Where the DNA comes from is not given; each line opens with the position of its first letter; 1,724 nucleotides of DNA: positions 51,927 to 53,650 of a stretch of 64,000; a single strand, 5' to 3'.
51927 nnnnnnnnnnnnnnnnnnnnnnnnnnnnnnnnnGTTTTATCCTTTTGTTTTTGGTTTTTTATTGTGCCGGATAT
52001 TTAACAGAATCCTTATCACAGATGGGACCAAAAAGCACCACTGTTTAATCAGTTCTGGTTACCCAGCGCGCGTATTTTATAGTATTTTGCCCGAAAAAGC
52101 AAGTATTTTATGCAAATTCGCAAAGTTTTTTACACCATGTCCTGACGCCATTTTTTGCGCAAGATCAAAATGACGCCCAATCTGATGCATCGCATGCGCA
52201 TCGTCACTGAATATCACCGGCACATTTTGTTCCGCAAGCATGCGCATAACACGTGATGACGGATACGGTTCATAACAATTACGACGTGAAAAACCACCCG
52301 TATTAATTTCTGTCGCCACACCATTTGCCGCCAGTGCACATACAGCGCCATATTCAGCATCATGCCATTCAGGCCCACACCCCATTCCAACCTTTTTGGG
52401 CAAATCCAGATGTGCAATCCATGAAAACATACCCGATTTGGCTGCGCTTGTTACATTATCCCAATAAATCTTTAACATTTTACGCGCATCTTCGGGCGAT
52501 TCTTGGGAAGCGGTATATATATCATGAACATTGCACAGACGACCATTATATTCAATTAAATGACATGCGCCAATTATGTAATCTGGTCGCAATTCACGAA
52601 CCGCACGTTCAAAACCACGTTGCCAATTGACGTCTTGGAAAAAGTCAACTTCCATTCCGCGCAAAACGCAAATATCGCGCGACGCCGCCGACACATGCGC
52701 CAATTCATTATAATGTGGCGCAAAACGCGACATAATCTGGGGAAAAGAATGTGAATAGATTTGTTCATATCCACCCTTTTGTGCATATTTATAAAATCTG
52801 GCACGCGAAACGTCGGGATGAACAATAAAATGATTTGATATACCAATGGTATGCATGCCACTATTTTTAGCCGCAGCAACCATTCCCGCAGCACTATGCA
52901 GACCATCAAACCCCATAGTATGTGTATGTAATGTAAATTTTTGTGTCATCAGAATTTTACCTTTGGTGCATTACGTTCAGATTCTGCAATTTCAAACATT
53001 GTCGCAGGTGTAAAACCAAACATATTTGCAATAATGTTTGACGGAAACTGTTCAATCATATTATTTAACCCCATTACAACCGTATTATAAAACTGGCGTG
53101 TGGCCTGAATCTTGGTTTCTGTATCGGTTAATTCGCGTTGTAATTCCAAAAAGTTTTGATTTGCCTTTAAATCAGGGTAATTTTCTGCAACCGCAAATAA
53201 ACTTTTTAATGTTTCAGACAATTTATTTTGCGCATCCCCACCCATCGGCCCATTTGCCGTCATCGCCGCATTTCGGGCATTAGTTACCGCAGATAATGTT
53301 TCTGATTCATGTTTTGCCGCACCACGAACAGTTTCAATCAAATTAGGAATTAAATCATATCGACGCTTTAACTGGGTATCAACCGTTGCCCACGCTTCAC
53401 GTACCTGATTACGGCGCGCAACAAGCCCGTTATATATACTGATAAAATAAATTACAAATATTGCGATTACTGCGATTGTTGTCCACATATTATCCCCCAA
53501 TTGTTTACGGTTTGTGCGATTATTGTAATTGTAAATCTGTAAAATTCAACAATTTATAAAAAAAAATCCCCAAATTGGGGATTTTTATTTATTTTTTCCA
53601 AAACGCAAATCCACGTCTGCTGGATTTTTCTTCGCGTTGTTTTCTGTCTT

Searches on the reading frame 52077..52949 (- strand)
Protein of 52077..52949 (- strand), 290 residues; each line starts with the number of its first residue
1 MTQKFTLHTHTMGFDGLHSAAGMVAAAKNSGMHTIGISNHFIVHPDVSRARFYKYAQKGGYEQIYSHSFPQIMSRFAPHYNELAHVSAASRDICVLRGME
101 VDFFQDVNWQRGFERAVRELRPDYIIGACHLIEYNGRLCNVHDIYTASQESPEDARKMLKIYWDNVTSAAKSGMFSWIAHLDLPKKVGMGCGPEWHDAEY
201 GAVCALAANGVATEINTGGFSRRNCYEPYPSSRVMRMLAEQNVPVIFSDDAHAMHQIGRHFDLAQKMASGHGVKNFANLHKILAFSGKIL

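Call 70: search_protein_families(library=pfam, proteins=[window:52077-52949:-], max_evalue=0.00001)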
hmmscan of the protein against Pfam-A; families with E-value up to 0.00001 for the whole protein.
window:52077-52949:- (290 aa): 1 family
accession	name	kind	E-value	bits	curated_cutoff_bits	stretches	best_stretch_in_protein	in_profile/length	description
PF02811.25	PHP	-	2.1e-07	31.9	26.4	1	7-217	2-163/164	PHP domain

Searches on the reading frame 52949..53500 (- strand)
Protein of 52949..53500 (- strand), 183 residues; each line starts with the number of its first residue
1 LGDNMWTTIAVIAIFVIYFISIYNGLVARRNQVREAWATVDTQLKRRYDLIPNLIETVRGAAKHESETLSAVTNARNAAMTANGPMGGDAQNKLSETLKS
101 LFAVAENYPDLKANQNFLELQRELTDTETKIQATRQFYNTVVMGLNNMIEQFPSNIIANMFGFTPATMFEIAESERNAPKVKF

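Call 70: search_protein_families(library=pfam, proteins=[window:52949-53500:-], max_evalue=0.00001)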
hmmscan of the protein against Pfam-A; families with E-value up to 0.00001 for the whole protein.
window:52949-53500:- (183 aa): 1 family
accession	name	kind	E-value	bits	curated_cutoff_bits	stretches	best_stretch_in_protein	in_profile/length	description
PF04011.17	LemA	-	2.9e-59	199.6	26.2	1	36-183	1-149/149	LemA family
